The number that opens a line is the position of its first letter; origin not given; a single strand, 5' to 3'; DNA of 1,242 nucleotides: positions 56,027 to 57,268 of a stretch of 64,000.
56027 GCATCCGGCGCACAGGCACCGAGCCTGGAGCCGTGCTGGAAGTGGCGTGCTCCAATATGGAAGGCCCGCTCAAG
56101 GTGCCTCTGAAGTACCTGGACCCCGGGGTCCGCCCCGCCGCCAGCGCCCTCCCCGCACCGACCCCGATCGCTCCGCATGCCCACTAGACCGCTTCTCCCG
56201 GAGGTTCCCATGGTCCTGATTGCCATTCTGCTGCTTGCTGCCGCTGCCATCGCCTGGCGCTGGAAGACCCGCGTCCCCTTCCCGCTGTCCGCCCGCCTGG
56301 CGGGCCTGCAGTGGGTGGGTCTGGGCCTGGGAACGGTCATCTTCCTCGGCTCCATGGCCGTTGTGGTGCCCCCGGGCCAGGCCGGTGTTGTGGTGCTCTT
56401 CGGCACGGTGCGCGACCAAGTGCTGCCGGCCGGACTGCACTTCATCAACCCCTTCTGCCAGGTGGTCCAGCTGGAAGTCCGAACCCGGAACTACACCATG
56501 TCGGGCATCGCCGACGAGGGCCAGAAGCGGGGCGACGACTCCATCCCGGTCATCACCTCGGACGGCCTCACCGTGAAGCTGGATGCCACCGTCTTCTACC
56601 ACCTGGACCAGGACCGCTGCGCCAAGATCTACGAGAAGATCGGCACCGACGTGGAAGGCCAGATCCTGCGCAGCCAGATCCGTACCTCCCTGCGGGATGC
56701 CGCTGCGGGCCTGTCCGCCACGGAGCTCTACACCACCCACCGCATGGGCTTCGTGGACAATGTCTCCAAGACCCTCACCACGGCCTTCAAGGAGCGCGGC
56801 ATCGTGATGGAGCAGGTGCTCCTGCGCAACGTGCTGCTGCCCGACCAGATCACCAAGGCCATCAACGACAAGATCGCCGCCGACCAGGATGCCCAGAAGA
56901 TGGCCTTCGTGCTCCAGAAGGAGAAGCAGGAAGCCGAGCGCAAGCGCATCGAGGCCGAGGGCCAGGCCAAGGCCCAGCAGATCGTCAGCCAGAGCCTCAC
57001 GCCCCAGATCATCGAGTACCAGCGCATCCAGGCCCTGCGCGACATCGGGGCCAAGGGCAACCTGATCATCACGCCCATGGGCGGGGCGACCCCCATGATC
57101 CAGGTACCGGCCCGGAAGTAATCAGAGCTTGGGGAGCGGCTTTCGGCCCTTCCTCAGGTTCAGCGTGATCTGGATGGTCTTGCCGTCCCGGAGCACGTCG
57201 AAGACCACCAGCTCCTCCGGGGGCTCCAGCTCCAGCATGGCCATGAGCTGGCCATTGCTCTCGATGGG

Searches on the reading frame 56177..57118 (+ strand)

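Call 16: search_protein_families(library=pfam, proteins=[window:56177-57118:+], max_evalue=0.001)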
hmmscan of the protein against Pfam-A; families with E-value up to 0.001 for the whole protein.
window:56177-57118:+ (314 aa): 2 families
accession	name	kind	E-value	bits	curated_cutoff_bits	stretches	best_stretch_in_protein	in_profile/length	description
PF01145.31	Band_7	-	2.2e-35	122.7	23.6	1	63-253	2-172/176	SPFH domain / Band 7 family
PF13421.11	Band_7_1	-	3.5e-05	24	24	1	162-234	135-208/211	SPFH domain-Band 7 family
